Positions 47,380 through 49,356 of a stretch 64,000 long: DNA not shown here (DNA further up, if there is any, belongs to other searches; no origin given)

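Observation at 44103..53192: Gene set for a putative periplasmic protein O-mannosylation-like pathway in a Gram-negative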

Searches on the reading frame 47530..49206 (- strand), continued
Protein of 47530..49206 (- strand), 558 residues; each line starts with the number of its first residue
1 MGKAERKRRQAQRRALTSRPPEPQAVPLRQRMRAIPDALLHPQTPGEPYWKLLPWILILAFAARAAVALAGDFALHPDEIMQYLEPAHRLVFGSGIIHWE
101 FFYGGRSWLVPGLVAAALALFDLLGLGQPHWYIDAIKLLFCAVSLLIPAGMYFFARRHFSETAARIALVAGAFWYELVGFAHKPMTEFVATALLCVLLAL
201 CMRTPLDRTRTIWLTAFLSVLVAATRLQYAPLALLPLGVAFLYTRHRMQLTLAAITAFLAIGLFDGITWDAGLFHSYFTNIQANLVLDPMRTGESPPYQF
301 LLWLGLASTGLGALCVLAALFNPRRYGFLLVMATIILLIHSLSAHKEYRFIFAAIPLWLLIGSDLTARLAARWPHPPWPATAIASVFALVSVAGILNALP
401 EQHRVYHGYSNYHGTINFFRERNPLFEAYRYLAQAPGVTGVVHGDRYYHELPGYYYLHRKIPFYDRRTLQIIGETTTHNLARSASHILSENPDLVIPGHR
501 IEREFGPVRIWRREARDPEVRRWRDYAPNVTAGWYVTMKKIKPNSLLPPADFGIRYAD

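Call 46: find_encoding_contigs(protein=P0123, flank=10000, max_places=2)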
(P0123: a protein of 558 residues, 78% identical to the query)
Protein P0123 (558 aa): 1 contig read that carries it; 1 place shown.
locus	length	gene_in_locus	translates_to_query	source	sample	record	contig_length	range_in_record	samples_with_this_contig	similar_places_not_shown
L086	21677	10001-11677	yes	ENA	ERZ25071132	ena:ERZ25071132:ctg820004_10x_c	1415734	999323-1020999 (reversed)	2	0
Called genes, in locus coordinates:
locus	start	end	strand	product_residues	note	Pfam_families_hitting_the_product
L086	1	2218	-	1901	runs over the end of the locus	PF13753:SWM_repeat, PF03160:Calx-beta, PF13753:SWM_repeat, PF12733:Cadherin-like, PF00041:fn3, PF03160:Calx-beta, PF12733:Cadherin-like, PF05345:He_PIG, +3 more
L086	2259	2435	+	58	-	-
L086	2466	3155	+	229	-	-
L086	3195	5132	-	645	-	PF04932:Wzy_C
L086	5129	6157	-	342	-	PF13506:Glyco_transf_21, PF00535:Glycos_transf_2, PF13641:Glyco_tranf_2_3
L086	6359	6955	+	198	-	-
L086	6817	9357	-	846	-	PF13432:TPR_16 (weak), PF13424:TPR_12 (weak), PF13432:TPR_16, PF07719:TPR_2 (weak), PF13424:TPR_12, PF13414:TPR_11, PF13432:TPR_16, PF14559:TPR_19, +23 more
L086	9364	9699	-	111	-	PF00535:Glycos_transf_2 (weak)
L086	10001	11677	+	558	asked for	PF03901:Glyco_transf_22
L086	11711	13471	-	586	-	-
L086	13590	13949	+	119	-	PF03899:ATP-synt_I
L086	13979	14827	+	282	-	PF00119:ATP-synt_A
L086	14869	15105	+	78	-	PF00137:ATP-synt_C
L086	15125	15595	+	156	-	PF00430:ATP-synt_B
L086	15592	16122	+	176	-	PF00213:OSCP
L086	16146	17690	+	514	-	PF02874:ATP-synt_ab_N, PF00006:ATP-synt_ab, PF00306:ATP-synt_ab_C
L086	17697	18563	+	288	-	PF00231:ATP-synt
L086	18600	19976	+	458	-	PF02874:ATP-synt_ab_N, PF00006:ATP-synt_ab, PF22919:ATP-synt_VA_C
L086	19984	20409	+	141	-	PF02823:ATP-synt_DE_N, PF00401:ATP-synt_DE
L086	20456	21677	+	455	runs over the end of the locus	PF00483:NTP_transferase, PF01128:IspD (weak), PF12804:NTP_transf_3, PF25087:GMPPB_C (weak), PF25084:LbH_EIF2B (weak), PF00132:Hexapep (weak), PF25087:GMPPB_C, PF00132:Hexapep, +1 more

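Call 52: search_protein_families(library=pfam, proteins=[L022:13895-21244:+, L035:16458-21638:+, L009:12327-17249:+, L037:13294-17946:-, L047:16265-19666:+, L062:15180-18818:-], max_evalue=0.00001)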
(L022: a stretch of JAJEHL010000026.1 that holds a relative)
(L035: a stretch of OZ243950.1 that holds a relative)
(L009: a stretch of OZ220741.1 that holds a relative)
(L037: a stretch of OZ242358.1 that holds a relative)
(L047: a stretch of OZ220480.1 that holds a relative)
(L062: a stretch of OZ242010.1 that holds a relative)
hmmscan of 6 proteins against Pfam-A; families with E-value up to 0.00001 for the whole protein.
L022:13895-21244:+ (2450 aa): 2 families
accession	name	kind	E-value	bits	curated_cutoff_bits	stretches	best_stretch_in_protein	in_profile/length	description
PF13860.13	FlgD_ig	-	4.2e-11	43.1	27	1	2373-2437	12-76/79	FlgD Ig-like domain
PF18962.6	Por_Secre_tail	-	4.4e-07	30.5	27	1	2365-2441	2-69/75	Secretion system C-terminal sorting domain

L035:16458-21638:+ (1727 aa): 2 families
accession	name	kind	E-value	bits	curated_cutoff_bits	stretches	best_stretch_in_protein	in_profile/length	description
PF03160.20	Calx-beta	-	1.3e-15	57.9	27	1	1499-1612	6-119/119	Calx-beta domain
PF17766.7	fn3_6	-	2.5e-08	34.5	26.4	0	697-790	3-73/99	Fibronectin type-III domain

L009:12327-17249:+ (1641 aa): 3 families
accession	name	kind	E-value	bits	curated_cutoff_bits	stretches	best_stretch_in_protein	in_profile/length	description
PF13860.13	FlgD_ig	-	4e-11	43.2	27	1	1564-1628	12-76/79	FlgD Ig-like domain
PF00963.24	Cohesin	-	9.9e-08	32.7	24.1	1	1412-1532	3-126/139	Cohesin domain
PF18962.6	Por_Secre_tail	-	6.4e-07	30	27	1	1556-1632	2-69/75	Secretion system C-terminal sorting domain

L037:13294-17946:- (1551 aa): 1 family
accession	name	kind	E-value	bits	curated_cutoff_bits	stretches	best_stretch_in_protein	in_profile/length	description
PF13860.13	FlgD_ig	-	2.5e-09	37.4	27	1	1487-1535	25-73/79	FlgD Ig-like domain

L047:16265-19666:+ (1134 aa): 1 family
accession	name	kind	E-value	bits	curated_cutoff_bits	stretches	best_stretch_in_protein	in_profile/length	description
PF03797.25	Autotransporter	-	1.2e-25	91.1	26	1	887-1102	9-246/255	Autotransporter beta-domain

L062:15180-18818:- (1213 aa): 1 family
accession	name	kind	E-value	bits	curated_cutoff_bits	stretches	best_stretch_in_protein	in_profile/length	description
PF03160.20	Calx-beta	-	2.9e-20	72.9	27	2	984-1083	18-118/119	Calx-beta domain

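Call 60: search_solved_structures(query=A1, max_evalue=10, show_alignments=1)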
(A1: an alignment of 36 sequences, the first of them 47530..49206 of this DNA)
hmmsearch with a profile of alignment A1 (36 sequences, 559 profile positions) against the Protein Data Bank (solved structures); distinct sequences matched with E-value up to 10: 2.
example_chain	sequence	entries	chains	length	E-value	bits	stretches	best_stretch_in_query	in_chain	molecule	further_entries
9s6s_A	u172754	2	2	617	0.0012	20.5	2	76-106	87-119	Alpha-1,2-mannosyltransferase ALG9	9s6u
5n1u_A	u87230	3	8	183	0.78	11.3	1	398-439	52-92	XEco2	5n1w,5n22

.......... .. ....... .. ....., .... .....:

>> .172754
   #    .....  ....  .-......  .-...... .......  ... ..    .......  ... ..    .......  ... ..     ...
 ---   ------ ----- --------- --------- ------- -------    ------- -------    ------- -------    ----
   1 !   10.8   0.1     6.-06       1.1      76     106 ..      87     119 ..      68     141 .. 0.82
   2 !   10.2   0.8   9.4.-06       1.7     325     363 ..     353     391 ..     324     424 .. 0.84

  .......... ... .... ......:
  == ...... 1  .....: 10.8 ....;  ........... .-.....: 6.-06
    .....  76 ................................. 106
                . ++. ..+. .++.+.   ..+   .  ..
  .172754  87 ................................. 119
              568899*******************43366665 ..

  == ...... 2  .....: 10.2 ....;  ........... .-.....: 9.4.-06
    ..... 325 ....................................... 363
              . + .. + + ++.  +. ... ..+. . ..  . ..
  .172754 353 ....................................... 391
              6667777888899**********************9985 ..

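Call 98: search_protein_families(library=pfam, proteins=[L021:9366-9785:+, L030:4460-4972:+, L029:7471-8124:+, L030:8658-9536:+, L018:5077-6450:-, L015:3806-4975:-, L015:804-3743:-, L040:3081-5084:-, L021:17576-19498:+, L049:7411-9966:+], max_evalue=0.0001)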
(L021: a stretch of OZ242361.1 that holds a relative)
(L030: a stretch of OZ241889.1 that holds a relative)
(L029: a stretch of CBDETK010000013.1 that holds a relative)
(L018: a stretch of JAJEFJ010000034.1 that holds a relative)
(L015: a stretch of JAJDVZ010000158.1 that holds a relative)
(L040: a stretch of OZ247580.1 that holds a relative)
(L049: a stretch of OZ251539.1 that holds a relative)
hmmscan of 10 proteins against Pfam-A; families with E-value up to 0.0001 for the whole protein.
L021:9366-9785:+ (140 aa): 1 family
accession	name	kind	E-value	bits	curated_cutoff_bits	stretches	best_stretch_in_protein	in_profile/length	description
PF04138.20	GtrA_DPMS_TM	-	4.5e-27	95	26.1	1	13-130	1-117/117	GtrA/DPMS, transmembrane domain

L030:4460-4972:+ (171 aa): 0 families

L029:7471-8124:+ (218 aa): 0 families

L030:8658-9536:+ (293 aa): 1 family
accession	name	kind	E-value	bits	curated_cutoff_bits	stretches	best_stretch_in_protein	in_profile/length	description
PF01261.30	AP_endonuc_2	-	4e-24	86.1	31.1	1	41-284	2-247/249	Xylose isomerase-like TIM barrel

L018:5077-6450:- (458 aa): 3 families
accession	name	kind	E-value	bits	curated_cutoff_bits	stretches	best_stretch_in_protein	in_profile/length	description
PF01168.26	Ala_racemase_N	-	9.9e-22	78.2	24.1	1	116-334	4-216/220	Alanine racemase, N-terminal domain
PF14031.13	D-ser_dehydrat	-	3.1e-16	60.2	22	1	351-440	1-97/97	Putative serine dehydratase domain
PF02784.22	Orn_Arg_deC_N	-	6.6e-05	22.8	23.4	1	134-318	19-205/247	Pyridoxal-dependent decarboxylase, pyridoxal binding domain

L015:3806-4975:- (390 aa): 1 family
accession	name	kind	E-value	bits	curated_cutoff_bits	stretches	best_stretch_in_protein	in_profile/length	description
PF03702.20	AnmK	-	3.1e-101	339.5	24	1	14-387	2-364/367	Anhydro-N-acetylmuramic acid kinase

L015:804-3743:- (980 aa): 4 families
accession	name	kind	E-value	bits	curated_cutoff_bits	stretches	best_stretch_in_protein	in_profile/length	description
PF08367.16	M16C_assoc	-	2.7e-70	236.9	25.3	1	472-721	1-252/252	Peptidase M16C associated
PF22516.1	PreP_C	-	3.7e-57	193.1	27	1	793-964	2-172/173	PreP C-terminal domain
PF05193.26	Peptidase_M16_C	-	4.7e-31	108.5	23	1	213-393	2-177/181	Peptidase M16 inactive domain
PF00675.25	Peptidase_M16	-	1.6e-08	35.1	22.3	1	67-151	27-108/149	Insulinase (Peptidase family M16)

L040:3081-5084:- (668 aa): 0 families

L021:17576-19498:+ (641 aa): 3 families
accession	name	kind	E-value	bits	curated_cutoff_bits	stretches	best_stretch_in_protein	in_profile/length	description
PF07670.19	Gate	-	2.8e-36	124.6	29.6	2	279-374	2-104/104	Nucleoside recognition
PF02421.24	FeoB_N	-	2.1e-23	83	27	1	16-93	78-155/156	Ferrous iron transport protein B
PF07664.17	FeoB_C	-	1.6e-17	63.4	26.6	1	393-442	2-52/54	Ferrous iron transport protein B C terminus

L049:7411-9966:+ (852 aa): 2 families
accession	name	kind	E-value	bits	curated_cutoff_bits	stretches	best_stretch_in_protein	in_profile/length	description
PF11028.14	TMEM260-like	-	5.9e-22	78.7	24.2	1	225-370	1-168/179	Protein O-mannosyl-transferase TMEM260-like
PF13231.12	PMT_2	-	7.1e-08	33.3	26.1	1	247-401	6-157/160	Dolichyl-phosphate-mannose-protein mannosyltransferase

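Call 100: search_solved_structures(query=L049:13162-14238:-, max_evalue=0.001)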
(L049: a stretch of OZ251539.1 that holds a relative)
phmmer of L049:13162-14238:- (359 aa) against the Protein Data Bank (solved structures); distinct sequences matched with E-value up to 0.001: 9.
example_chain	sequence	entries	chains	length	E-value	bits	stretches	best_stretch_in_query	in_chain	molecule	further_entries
5mlz_A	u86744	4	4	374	1.7e-42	149.4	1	2-312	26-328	Dolichol monophosphate mannose synthase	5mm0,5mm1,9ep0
9hwj_A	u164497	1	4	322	1.2e-11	47.9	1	2-268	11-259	Undecaprenyl-phosphate 4-deoxy-4-formamido-L-arabinose transferase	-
9bhc_C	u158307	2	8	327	1.9e-10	43.9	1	2-263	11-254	Undecaprenyl-phosphate 4-deoxy-4-formamido-L-arabinose transferase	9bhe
8vxh_A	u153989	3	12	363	2.7e-10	43.4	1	2-263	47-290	Undecaprenyl-phosphate 4-deoxy-4-formamido-L-arabinose transferase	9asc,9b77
5ekp_C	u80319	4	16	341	1.2e-05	28.2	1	3-120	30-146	Uncharacterized glycosyltransferase sll0501 | Glycosyltransferase sll0501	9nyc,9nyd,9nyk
5eke_A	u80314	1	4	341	1.2e-05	28.2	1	3-120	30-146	Uncharacterized glycosyltransferase sll0501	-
9nye_A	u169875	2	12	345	1.2e-05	28.1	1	3-120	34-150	Glycosyltransferase sll0501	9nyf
6yv7_B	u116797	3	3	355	0.00012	24.9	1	2-94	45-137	Glycosyl transferase, family 2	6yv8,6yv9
6yv7_A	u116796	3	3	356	0.00012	24.9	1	2-94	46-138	Glycosyl transferase, family 2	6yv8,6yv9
